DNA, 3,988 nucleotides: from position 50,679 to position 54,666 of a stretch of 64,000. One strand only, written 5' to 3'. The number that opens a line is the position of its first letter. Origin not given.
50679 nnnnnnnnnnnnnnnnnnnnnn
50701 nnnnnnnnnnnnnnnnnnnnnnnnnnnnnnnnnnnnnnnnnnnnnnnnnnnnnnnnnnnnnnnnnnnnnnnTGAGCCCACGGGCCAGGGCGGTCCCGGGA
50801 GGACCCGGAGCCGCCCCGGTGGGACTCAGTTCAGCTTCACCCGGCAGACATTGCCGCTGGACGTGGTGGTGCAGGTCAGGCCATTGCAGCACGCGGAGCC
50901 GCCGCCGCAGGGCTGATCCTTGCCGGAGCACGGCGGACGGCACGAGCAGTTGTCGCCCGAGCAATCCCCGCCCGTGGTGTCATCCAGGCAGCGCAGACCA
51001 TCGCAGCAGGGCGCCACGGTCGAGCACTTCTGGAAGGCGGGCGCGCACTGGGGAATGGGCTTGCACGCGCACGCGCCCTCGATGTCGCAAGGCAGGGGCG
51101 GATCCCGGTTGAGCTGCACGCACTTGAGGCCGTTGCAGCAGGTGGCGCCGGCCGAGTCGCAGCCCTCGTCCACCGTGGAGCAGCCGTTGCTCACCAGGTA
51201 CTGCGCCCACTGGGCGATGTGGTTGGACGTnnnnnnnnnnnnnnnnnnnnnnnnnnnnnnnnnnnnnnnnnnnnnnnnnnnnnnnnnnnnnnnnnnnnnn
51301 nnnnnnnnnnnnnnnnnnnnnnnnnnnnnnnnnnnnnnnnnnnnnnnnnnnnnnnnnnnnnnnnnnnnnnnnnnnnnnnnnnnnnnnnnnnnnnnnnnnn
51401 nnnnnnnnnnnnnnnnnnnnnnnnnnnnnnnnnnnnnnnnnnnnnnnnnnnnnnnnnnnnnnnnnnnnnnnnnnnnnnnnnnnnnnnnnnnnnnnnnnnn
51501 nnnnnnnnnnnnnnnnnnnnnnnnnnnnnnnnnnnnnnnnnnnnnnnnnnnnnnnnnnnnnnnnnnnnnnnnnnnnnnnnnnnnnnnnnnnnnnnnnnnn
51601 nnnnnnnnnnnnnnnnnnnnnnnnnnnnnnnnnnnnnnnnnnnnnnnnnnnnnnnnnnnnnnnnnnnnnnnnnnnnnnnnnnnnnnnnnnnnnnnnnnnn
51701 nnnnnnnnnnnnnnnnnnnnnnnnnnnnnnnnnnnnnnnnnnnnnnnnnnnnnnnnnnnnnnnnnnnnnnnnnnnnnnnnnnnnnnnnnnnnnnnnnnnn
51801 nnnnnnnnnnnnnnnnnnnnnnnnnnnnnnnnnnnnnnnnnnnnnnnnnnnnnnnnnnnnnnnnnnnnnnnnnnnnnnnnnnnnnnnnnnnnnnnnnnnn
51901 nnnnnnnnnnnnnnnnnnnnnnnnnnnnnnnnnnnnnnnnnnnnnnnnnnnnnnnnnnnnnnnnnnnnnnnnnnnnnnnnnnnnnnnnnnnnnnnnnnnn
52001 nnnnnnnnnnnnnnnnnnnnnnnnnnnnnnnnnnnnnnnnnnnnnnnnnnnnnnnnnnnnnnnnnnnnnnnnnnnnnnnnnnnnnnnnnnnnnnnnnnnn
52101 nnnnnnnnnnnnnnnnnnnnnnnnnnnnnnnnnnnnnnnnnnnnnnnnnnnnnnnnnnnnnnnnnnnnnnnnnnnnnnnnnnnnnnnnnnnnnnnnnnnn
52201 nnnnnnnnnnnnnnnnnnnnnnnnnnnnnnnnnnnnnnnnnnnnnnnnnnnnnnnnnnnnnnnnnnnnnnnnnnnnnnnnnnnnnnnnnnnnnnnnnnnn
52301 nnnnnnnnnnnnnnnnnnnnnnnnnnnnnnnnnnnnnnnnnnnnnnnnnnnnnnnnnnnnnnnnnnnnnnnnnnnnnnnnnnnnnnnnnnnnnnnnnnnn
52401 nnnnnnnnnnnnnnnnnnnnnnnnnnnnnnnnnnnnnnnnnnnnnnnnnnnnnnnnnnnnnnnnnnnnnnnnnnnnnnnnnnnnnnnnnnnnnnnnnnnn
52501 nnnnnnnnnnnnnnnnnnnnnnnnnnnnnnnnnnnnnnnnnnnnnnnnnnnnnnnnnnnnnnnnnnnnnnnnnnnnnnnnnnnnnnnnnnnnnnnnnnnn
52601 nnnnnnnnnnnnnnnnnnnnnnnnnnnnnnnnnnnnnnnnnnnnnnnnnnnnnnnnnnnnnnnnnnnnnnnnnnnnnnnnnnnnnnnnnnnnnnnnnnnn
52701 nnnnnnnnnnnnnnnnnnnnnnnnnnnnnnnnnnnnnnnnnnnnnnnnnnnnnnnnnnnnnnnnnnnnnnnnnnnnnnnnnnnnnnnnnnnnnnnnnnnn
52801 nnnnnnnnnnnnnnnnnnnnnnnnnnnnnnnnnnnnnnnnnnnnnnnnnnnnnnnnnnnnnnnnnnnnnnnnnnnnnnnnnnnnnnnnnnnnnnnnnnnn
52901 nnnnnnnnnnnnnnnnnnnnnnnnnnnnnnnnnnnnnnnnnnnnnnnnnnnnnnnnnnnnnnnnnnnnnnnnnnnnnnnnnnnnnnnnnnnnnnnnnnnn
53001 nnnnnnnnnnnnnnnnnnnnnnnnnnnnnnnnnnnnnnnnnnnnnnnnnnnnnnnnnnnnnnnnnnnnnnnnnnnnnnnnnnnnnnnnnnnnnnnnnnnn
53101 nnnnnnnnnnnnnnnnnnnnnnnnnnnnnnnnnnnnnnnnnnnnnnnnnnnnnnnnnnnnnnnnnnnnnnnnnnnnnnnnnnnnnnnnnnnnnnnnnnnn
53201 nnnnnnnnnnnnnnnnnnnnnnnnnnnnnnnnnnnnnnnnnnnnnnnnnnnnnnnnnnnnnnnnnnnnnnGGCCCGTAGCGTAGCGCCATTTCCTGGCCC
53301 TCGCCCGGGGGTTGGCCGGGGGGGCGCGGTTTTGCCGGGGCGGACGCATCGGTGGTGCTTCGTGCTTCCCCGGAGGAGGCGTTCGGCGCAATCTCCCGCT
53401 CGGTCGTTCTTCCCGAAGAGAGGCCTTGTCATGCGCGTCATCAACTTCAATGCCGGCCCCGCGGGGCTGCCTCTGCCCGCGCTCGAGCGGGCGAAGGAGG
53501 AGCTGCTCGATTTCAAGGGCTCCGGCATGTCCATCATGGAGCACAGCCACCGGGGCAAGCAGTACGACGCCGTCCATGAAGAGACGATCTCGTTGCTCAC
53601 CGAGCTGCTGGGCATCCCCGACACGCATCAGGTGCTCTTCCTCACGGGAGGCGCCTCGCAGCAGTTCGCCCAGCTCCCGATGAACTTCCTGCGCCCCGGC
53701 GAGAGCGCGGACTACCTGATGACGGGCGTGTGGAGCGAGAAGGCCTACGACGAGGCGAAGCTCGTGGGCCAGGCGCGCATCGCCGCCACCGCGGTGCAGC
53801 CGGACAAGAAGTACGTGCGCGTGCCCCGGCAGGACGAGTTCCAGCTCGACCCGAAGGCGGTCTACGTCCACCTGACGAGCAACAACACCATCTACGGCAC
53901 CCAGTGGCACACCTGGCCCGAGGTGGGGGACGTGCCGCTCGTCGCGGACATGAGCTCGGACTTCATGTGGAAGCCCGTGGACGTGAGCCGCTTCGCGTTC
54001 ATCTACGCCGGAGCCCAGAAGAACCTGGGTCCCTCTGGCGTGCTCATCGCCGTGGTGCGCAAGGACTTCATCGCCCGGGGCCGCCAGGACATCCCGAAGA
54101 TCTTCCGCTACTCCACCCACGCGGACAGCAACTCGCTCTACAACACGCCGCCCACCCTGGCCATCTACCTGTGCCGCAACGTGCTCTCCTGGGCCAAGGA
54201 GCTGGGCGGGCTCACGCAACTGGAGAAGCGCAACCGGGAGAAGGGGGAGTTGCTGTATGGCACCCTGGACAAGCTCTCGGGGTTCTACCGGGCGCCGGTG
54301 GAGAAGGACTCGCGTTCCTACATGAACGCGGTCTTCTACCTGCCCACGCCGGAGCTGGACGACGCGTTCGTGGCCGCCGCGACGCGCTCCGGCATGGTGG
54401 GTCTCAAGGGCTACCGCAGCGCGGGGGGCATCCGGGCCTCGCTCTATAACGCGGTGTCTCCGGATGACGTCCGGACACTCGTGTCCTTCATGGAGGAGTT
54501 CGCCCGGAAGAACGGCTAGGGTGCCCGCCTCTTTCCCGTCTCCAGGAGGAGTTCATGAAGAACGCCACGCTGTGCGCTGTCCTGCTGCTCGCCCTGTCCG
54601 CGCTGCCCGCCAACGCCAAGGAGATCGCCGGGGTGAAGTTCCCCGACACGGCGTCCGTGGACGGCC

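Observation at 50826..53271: Large lipoprotein ending in three tandem knottin/ICK-like cysteine frameworks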

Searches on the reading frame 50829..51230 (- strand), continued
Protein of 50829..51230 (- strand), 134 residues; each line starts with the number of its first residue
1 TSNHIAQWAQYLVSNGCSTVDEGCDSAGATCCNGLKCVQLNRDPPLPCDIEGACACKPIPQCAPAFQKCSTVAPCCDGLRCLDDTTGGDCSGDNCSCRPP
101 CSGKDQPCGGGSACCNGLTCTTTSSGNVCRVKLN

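Call 70: find_related_loci(query=window:50829-51209:-, collection=genome_contigs, flank=3000)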
Query window:50829-51209:- (127 aa) in genome_contigs; peptide patterns used: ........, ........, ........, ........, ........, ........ (x = any residue, [..] = any of these).
93 stretches matched a pattern; 7 encode a relative of the query (tblastn E <= 1e-3); 7 distinct loci.
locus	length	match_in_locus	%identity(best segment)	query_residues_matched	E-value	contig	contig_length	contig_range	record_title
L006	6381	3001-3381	72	1-127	5e-61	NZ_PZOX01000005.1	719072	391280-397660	Vitiosangium sp. GDMCC 1.1324 contig5, whole genome shotgun sequence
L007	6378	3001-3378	69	1-126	5e-56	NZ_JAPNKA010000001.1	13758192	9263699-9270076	Archangium lansingense strain MIWBW ctg.000000F, whole genome shotgun sequence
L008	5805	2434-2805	68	1-127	4e-53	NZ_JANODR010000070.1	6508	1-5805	MAG: Archangium sp. isolate VAR_17_metabat_108 VAR_17_k141_3804239, whole genome shotgun sequence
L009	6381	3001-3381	63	1-126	8e-51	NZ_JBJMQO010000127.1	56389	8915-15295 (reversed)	MAG: Archangium sp. isolate H3_16_all_fractions_metab_conc_11_70_0 k255_7555533, whole genome shotgun sequence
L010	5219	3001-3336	48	1-113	5e-29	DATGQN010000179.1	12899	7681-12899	MAG TPA_asm: Myxococcaceae bacterium isolate SMAG_U10425 k141_5076288, whole genome shotgun sequence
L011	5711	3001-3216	39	19-113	8e-8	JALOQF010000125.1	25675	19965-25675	MAG: Myxococcaceae bacterium isolate Prado148 scaffold_4816, whole genome shotgun sequence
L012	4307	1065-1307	38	10-115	2e-6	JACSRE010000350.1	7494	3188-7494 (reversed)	MAG: Myxococcus sp. isolate MY1 contig-70_13987, whole genome shotgun sequence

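Call 73: search_protein_families(library=ncbifam, proteins=[L011:1387-3606:+, L012:102-1721:+, P0130, P0127, P0128], max_evalue=1)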
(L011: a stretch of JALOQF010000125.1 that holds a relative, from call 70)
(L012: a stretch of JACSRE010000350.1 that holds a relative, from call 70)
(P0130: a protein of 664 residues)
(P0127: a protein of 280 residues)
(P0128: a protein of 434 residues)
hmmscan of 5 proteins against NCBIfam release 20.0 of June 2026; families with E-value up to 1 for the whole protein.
L011:1387-3606:+ (740 aa): 0 families

L012:102-1721:+ (540 aa): 0 families

P0130 (664 aa): 9 families
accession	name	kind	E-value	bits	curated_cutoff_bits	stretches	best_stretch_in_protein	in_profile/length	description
NF052336.1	PdgHdaseHSB100310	equivalog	3.9e-09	36.3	500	1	93-183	58-147/316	peptidoglycan hydrolase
NF008652.0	PRK11649.1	equivalog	1.4e-07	30.6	341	1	123-177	344-397/439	murein DD-endopeptidase MepM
NF053824.1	PdgNdpepShyC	equivalog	8.7e-07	28.2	700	1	123-176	327-379/429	peptidoglycan DD-endopeptidase ShyC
NF053825.1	PdgNdpepShyA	equivalog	8.7e-07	28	700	1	123-176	327-379/425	peptidoglycan DD-endopeptidase ShyA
NF052530.1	Heli_ShapePgp3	exception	6.9e-06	25.4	300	1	123-176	198-250/270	peptidoglycan metallopeptidase Pgp3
NF050804.1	CellDivDipMCaul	equivalog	0.00036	19.5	900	1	116-178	554-614/634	cell division endopeptidase DipM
NF052529.1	PG_M23_Pgp6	exception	0.0013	17.4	600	1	122-175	365-417/452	peptidoglycan metallopeptidase Pgp6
NF008644.1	PRK11637.1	equivalog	0.0034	16.4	270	1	121-185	315-377/385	murein hydrolase activator EnvC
NF053738.1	S2SprSpoIIQBc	equivalog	0.0089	15.7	250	1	122-187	154-219/232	stage II sporulation protein SpoIIQ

P0127 (280 aa): 0 families

P0128 (434 aa): 0 families

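Call 74: search_protein_families(library=pfam, proteins=[L011:1387-3606:+, L012:102-1721:+], max_evalue=0.1)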
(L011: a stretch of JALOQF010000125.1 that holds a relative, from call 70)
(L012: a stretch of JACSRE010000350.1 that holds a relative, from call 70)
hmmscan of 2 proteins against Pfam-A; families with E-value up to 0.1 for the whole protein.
L011:1387-3606:+ (740 aa): 2 families
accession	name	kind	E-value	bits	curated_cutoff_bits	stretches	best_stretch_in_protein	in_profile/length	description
PF04706.18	Dickkopf_N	-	0.00013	22.7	25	1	437-487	1-51/51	Dickkopf N-terminal cysteine-rich region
PF08088.17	Toxin_19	-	0.023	15.2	23.2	1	270-299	4-31/40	Conotoxin I-superfamily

L012:102-1721:+ (540 aa): 2 families
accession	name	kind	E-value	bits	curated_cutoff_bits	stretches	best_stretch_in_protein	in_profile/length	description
PF17557.7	Conotoxin_I2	-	0.0053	17.3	27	3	480-509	1-29/38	I2-superfamily conotoxins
PF04706.18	Dickkopf_N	-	0.041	14.6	25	1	260-285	26-51/51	Dickkopf N-terminal cysteine-rich region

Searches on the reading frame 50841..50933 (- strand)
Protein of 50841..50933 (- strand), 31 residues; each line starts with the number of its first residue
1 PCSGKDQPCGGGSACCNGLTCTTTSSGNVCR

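Call 50: search_solved_structures(query=A4, max_evalue=1, show_alignments=3)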
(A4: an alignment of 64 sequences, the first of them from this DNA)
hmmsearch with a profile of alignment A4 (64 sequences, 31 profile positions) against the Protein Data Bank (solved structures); distinct sequences matched with E-value up to 1: 49.
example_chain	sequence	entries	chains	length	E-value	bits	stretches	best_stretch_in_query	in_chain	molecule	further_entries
7rz3_A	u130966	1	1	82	2.2e-07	33.9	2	1-31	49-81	Xt3a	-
2n8f_A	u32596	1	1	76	1.5e-06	31.3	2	9-30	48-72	spider toxin pi-hexatoxin-Hi1a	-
2n3p_A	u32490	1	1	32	3.3e-05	27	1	2-25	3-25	Asteropsin_G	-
5irx_E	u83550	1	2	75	6.3e-05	26.1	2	2-21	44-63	Tau-theraphotoxin-Hs1a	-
7l2m_E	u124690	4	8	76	6.5e-05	26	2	2-21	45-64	Tau-theraphotoxin-Hs1a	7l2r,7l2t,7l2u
6cuc_A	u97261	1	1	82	8.4e-05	25.6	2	2-21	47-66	Tau-theraphotoxin-Hs1a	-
1wqb_A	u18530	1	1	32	0.00016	24.7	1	1-21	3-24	Aptotoxin VII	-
2h1z_A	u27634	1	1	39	0.0003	23.9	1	2-25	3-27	Hybrid atracotoxin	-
2naj_A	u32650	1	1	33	0.00069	22.7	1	2-21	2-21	Tau-theraphotoxin-Hs1a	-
1emx_A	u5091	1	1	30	0.0013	21.8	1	2-21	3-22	HETEROPODATOXIN 2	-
6gft_A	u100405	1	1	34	0.0016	21.5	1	2-23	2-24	cyriotoxin-1a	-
9jgg_A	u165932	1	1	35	0.0018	21.4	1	1-30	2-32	Murinotoxin-1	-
2lzy_A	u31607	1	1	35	0.0018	21.4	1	2-30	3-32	ABU8-3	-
2n2g_A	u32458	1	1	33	0.0019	21.3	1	2-30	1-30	Asteropsin_F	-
2m3j_A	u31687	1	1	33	0.0026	20.9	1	2-30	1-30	Asteropsin_E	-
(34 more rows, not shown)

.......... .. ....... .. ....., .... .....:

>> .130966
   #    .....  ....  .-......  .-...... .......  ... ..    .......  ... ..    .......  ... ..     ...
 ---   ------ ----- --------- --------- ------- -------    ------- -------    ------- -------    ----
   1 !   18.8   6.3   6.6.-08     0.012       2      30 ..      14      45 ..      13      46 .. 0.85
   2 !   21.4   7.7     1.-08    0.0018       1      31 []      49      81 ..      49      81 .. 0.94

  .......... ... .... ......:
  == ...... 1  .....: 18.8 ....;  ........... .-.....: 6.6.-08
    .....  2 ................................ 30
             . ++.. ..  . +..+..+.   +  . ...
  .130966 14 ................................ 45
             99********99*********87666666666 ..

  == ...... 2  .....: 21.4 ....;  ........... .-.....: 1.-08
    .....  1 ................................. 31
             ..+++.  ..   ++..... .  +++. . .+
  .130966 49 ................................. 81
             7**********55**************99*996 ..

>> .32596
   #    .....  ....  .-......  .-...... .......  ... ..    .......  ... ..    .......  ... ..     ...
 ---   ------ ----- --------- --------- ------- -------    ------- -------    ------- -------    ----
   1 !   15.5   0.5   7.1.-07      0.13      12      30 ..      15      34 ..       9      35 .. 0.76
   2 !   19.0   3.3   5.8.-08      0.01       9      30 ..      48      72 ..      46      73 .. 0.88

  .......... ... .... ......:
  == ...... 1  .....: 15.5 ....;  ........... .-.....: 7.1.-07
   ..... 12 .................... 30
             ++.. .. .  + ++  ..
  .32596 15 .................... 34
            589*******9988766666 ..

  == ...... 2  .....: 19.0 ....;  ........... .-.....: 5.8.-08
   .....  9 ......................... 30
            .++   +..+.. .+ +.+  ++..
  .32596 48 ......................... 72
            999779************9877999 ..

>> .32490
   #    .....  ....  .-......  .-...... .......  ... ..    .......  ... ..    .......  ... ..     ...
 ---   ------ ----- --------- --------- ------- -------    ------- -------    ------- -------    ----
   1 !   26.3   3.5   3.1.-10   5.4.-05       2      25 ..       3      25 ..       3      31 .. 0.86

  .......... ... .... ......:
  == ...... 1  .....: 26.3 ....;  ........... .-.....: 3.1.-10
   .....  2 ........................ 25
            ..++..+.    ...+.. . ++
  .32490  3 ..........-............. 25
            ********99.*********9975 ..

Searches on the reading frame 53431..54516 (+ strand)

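Call 68: search_protein_families(library=pfam, proteins=[window:53431-54516:+], max_evalue=0.001)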
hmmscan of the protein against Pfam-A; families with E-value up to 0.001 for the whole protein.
window:53431-54516:+ (362 aa): 1 family
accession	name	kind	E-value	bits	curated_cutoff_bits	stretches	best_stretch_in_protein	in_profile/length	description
PF00266.25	Aminotran_5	-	6e-37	127.9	21.5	1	4-350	2-371/371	Aminotransferase class-V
